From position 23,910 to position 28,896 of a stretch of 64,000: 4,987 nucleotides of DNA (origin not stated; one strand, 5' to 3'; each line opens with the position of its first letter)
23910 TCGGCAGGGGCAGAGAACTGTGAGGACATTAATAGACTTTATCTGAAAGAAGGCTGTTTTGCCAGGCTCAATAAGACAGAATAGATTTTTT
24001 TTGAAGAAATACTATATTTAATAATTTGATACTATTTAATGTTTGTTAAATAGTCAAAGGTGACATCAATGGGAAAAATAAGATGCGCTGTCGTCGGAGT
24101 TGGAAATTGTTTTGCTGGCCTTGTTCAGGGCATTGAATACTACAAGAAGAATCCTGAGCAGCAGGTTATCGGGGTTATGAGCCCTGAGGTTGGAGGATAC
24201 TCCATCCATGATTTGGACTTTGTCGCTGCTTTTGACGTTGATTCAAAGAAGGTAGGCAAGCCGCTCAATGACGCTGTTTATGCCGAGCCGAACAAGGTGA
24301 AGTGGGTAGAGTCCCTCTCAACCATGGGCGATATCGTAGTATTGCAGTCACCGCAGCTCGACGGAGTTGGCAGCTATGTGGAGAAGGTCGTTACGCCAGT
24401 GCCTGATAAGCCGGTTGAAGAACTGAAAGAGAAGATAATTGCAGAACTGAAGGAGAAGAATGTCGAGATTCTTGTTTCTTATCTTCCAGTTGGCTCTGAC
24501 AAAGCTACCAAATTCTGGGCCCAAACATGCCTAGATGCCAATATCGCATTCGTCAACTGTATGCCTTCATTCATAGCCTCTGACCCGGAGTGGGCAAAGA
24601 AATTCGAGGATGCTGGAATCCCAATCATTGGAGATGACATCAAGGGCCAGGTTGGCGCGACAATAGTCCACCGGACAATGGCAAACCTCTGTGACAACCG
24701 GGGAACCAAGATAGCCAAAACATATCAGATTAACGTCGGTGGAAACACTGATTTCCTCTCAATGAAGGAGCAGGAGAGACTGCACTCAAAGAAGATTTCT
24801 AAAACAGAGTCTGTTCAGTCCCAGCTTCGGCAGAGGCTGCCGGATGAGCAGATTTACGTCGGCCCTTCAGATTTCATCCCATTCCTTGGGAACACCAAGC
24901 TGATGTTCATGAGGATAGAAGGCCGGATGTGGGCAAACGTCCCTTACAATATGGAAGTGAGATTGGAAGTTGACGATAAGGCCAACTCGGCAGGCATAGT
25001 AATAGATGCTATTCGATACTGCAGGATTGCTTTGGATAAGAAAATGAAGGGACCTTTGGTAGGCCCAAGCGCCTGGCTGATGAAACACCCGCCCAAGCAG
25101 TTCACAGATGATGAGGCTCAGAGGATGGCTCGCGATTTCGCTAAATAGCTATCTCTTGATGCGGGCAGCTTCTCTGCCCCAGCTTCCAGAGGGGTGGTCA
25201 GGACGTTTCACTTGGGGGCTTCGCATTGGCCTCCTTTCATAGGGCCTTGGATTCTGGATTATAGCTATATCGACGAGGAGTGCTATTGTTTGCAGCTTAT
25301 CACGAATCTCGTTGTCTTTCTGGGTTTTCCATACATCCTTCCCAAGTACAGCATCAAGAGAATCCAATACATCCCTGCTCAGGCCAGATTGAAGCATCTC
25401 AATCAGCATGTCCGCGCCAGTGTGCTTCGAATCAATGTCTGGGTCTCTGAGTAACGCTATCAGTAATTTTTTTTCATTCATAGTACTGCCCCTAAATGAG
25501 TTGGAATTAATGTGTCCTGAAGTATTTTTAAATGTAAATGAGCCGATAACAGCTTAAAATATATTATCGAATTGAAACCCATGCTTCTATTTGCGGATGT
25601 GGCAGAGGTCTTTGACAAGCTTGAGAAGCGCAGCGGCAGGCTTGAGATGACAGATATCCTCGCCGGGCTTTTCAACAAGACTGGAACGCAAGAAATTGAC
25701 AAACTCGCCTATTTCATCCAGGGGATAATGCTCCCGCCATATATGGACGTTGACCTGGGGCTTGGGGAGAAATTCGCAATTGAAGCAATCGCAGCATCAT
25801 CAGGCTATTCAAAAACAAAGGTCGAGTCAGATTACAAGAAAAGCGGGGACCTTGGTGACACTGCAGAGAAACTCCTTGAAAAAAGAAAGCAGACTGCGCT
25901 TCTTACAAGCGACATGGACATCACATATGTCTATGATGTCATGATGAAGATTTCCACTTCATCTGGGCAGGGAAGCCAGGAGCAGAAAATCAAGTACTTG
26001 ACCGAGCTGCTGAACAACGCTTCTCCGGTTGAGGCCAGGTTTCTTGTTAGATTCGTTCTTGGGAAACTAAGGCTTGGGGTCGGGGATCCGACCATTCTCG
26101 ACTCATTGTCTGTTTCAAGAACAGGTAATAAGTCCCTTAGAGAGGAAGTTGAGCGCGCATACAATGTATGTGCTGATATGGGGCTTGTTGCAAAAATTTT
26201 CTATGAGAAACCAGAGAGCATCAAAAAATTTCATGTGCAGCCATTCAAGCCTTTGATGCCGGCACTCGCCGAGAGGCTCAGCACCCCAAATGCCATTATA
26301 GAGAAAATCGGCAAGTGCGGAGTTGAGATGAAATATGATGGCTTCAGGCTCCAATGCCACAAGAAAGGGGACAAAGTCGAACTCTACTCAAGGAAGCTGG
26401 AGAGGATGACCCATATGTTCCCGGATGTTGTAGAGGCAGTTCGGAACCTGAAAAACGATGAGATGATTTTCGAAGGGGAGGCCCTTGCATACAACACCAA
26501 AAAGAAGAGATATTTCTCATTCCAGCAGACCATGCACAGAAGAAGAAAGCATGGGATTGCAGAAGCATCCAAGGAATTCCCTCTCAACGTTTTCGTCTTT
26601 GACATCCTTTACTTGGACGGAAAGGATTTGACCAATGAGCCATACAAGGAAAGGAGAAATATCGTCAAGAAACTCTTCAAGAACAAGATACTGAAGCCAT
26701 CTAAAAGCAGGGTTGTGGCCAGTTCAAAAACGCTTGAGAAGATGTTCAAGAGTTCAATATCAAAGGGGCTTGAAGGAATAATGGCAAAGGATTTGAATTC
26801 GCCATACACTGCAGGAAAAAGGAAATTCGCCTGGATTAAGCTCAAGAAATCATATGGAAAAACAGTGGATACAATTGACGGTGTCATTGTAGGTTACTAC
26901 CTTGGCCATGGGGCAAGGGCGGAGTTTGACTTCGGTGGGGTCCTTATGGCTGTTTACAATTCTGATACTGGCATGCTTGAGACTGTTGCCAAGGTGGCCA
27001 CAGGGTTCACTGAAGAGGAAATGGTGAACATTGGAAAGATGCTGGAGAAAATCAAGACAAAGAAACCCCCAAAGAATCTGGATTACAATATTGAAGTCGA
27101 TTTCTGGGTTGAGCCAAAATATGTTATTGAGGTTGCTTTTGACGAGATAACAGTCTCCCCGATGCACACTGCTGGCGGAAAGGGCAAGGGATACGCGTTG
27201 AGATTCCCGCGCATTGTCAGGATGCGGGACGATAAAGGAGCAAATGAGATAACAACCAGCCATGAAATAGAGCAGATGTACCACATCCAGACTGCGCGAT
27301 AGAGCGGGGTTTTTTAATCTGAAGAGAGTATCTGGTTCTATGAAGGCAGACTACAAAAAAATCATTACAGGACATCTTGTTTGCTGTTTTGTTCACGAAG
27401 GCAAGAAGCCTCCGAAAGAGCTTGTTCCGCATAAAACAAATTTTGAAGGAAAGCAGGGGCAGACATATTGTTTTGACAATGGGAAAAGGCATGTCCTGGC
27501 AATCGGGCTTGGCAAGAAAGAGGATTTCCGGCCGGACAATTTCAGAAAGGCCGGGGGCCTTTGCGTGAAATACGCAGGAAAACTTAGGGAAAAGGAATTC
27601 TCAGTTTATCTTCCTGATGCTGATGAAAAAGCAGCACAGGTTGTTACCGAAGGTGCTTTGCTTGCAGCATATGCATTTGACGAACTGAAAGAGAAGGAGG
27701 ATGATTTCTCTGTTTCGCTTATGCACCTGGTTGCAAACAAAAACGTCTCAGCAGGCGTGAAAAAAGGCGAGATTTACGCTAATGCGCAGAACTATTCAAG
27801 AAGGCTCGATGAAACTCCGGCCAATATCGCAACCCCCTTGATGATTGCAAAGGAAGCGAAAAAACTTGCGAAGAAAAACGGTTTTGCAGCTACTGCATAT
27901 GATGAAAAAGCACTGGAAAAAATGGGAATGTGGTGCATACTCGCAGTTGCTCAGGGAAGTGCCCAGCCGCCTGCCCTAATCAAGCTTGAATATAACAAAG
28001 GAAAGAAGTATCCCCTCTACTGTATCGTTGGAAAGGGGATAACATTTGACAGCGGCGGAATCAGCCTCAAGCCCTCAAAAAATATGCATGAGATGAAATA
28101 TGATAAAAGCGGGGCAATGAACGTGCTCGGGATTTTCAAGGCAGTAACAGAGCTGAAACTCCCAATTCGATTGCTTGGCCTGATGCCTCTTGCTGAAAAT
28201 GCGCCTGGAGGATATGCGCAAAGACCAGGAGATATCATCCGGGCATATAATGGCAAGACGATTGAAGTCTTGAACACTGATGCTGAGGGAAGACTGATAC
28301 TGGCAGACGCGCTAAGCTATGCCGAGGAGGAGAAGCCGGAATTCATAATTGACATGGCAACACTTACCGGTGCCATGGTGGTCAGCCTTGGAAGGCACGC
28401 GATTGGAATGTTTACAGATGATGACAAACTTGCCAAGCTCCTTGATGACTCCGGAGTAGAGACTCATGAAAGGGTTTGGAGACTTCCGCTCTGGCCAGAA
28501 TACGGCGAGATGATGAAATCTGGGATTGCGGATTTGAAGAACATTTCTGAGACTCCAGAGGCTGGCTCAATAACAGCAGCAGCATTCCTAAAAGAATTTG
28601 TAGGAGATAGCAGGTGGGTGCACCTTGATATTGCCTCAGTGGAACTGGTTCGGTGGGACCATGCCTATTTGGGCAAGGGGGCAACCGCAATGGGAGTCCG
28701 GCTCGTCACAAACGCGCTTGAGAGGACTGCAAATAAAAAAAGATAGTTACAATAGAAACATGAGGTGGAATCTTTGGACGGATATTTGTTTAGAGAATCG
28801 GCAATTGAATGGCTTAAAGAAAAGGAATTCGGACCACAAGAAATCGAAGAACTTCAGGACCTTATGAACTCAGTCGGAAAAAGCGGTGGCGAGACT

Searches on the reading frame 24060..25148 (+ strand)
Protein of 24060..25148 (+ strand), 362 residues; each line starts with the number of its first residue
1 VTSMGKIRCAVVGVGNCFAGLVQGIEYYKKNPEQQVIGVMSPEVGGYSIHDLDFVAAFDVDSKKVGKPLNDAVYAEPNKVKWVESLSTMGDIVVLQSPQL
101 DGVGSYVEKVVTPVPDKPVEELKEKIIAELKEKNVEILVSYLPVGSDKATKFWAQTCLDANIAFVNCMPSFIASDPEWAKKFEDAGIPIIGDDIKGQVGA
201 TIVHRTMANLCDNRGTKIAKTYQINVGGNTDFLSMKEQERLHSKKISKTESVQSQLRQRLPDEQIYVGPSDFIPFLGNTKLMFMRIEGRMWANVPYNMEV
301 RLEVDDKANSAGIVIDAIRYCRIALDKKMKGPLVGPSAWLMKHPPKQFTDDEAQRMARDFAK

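Call 7: search_protein_families(library=pfam, proteins=[window:24060-25148:+], max_evalue=0.001)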
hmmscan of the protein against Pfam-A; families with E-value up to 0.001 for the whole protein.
window:24060-25148:+ (362 aa): 1 family
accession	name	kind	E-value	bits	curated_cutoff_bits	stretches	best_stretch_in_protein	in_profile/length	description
PF01658.22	Inos-1-P_synth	-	1.6e-31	109.1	27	1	199-306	1-106/107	Myo-inositol-1-phosphate synthase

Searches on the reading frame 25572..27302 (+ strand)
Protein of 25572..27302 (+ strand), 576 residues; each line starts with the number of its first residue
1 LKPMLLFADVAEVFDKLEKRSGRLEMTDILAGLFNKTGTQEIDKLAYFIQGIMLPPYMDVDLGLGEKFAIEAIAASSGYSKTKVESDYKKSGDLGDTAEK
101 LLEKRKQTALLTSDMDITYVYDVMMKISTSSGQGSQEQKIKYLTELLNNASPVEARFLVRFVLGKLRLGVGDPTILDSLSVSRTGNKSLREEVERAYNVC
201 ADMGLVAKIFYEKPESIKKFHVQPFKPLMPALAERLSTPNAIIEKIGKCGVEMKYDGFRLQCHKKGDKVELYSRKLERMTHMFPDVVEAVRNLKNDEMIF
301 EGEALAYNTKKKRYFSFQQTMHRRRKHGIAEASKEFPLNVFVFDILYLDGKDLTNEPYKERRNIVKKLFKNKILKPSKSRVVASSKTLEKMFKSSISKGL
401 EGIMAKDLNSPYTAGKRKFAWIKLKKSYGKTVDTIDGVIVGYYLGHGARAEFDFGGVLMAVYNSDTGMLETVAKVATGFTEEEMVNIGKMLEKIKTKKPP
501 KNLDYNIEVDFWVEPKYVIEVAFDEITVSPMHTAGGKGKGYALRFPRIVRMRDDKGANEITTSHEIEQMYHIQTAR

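Call 7: search_protein_families(library=pfam, proteins=[window:25572-27302:+], max_evalue=0.001)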
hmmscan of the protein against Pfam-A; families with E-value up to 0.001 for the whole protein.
window:25572-27302:+ (576 aa): 3 families
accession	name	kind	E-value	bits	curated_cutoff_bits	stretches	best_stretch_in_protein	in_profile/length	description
PF01068.26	DNA_ligase_A_M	-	9.8e-55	185.8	26.2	1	230-425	1-204/204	ATP dependent DNA ligase domain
PF04675.19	DNA_ligase_A_N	-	4.7e-46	157.6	24.6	1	7-179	2-173/174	DNA ligase N terminus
PF04679.21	DNA_ligase_A_C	-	8.2e-22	77.9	27.5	1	454-555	5-94/94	ATP dependent DNA ligase C terminal region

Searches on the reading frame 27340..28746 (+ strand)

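Call 7: search_protein_families(library=pfam, proteins=[window:27340-28746:+], max_evalue=0.001)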
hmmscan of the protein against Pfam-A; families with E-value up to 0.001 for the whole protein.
window:27340-28746:+ (468 aa): 2 families
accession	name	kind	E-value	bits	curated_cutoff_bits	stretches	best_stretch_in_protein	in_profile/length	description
PF00883.26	Peptidase_M17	-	1.2e-117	393.1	25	1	151-456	1-309/310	Cytosol aminopeptidase family, catalytic domain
PF02789.23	Peptidase_M17_N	-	5e-15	56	23.4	1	31-119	30-128/129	Cytosol aminopeptidase family, N-terminal domain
